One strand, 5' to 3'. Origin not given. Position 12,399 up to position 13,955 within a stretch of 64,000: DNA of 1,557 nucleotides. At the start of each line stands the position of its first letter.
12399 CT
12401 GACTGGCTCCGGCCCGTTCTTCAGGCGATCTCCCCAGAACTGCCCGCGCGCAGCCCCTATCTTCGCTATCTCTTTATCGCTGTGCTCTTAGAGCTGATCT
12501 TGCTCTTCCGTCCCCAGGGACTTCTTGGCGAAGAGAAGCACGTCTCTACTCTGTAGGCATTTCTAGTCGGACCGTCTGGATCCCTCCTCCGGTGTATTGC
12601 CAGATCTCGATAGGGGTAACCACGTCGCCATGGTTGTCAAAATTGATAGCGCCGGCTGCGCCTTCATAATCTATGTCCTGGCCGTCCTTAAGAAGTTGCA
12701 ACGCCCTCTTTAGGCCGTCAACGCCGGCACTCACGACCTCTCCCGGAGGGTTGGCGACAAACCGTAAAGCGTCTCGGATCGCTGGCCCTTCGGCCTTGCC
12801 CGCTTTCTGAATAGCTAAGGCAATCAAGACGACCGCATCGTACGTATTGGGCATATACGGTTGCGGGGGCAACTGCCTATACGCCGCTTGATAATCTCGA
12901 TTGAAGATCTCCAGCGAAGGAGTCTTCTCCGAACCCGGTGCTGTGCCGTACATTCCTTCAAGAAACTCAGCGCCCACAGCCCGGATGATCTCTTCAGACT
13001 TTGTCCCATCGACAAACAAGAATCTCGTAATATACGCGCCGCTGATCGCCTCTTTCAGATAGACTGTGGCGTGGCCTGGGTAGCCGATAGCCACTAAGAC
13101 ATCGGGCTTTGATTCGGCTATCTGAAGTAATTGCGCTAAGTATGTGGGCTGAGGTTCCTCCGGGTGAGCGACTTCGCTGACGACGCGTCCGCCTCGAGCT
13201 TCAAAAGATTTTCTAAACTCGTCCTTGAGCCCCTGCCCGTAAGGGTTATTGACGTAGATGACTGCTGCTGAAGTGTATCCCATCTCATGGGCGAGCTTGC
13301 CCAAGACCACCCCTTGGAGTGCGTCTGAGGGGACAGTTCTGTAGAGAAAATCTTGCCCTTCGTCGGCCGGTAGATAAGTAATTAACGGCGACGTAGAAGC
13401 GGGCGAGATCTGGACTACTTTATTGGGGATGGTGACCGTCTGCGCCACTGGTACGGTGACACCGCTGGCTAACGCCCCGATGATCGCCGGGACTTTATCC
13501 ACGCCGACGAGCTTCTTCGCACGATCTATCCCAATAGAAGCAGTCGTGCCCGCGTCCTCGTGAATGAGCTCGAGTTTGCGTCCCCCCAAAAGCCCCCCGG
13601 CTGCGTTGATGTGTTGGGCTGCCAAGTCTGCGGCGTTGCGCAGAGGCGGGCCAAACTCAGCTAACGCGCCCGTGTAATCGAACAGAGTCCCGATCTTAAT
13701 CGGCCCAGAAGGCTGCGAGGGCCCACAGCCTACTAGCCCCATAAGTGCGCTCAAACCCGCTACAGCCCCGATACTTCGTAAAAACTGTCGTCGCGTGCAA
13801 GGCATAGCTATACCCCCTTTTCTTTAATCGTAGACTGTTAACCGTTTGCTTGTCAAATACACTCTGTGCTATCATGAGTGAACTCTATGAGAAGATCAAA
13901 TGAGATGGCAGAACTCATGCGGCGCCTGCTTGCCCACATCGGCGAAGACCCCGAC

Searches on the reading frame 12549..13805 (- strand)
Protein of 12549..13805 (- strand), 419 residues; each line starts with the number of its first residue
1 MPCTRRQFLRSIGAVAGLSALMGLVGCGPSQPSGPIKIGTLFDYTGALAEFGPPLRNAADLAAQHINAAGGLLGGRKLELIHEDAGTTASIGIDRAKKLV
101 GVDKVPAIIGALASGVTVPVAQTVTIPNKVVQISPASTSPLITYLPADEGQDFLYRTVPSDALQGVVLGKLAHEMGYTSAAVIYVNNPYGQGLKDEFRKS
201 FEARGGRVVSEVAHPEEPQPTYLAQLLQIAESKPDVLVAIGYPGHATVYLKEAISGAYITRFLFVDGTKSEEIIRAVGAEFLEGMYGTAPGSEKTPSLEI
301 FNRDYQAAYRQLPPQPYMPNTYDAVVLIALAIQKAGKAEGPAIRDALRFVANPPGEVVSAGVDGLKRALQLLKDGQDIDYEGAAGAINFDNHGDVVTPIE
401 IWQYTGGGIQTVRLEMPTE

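Call 34: search_protein_families(library=pfam, proteins=[window:12549-13805:-], max_evalue=0.00001)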
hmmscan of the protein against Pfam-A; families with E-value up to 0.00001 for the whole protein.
window:12549-13805:- (419 aa): 3 families
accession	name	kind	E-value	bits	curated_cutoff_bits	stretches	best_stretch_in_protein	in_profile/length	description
PF13458.12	Peripla_BP_6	-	9.1e-55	187.1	31.7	1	35-348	1-309/343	Periplasmic binding protein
PF01094.35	ANF_receptor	-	1.2e-40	140.1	25.4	1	56-406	3-352/353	Receptor family ligand binding region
PF13433.12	Peripla_BP_5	-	1.1e-15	58.1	27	1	36-114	1-78/363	Periplasmic binding protein domain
